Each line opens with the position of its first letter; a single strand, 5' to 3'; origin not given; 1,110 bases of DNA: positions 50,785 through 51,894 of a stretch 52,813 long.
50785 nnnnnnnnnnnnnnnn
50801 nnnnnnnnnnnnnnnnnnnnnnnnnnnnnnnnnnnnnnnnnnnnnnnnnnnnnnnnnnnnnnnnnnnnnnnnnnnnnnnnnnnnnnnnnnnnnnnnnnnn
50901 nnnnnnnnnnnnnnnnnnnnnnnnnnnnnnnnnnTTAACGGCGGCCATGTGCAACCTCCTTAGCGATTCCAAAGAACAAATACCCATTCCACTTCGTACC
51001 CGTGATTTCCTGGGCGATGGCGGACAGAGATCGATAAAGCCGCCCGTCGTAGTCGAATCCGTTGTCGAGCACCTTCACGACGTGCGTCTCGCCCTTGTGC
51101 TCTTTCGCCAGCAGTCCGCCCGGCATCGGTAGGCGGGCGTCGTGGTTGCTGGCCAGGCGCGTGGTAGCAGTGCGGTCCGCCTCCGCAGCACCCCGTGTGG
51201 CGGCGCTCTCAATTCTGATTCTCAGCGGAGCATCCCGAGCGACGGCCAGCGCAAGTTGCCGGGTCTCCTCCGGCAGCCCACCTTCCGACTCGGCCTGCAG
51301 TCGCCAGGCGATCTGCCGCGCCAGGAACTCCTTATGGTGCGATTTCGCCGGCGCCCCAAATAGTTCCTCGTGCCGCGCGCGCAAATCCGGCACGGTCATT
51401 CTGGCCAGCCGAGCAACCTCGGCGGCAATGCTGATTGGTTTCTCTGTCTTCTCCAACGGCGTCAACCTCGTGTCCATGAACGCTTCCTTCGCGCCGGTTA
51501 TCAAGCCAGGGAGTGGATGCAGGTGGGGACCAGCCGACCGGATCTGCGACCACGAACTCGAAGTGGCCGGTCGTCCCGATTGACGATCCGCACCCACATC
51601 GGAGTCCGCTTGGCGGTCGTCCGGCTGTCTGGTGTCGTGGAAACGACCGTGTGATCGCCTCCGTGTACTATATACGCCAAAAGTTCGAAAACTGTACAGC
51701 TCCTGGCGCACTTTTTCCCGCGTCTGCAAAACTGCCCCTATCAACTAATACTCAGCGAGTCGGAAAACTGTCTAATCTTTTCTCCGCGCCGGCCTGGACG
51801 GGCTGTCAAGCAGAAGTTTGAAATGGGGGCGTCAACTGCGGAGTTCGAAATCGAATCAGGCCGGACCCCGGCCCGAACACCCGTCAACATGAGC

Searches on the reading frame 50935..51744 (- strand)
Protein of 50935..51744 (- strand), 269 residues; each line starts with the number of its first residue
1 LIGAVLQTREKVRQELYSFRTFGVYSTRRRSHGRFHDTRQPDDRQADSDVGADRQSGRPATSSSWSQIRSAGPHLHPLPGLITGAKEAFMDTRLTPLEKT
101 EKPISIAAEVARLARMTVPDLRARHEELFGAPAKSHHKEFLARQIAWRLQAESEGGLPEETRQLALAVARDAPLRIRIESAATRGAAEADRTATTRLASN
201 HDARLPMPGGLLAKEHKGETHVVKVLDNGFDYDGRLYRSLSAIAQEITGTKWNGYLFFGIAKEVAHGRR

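Call 53: search_protein_families(library=pfam, proteins=[window:50935-51744:-], max_evalue=0.001)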
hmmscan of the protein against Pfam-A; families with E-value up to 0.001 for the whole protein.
window:50935-51744:- (269 aa): 1 family
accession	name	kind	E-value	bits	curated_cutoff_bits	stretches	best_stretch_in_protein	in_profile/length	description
PF11149.13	DUF2924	-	1.3e-41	142.5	31.2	1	108-260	2-134/135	Protein of unknown function (DUF2924)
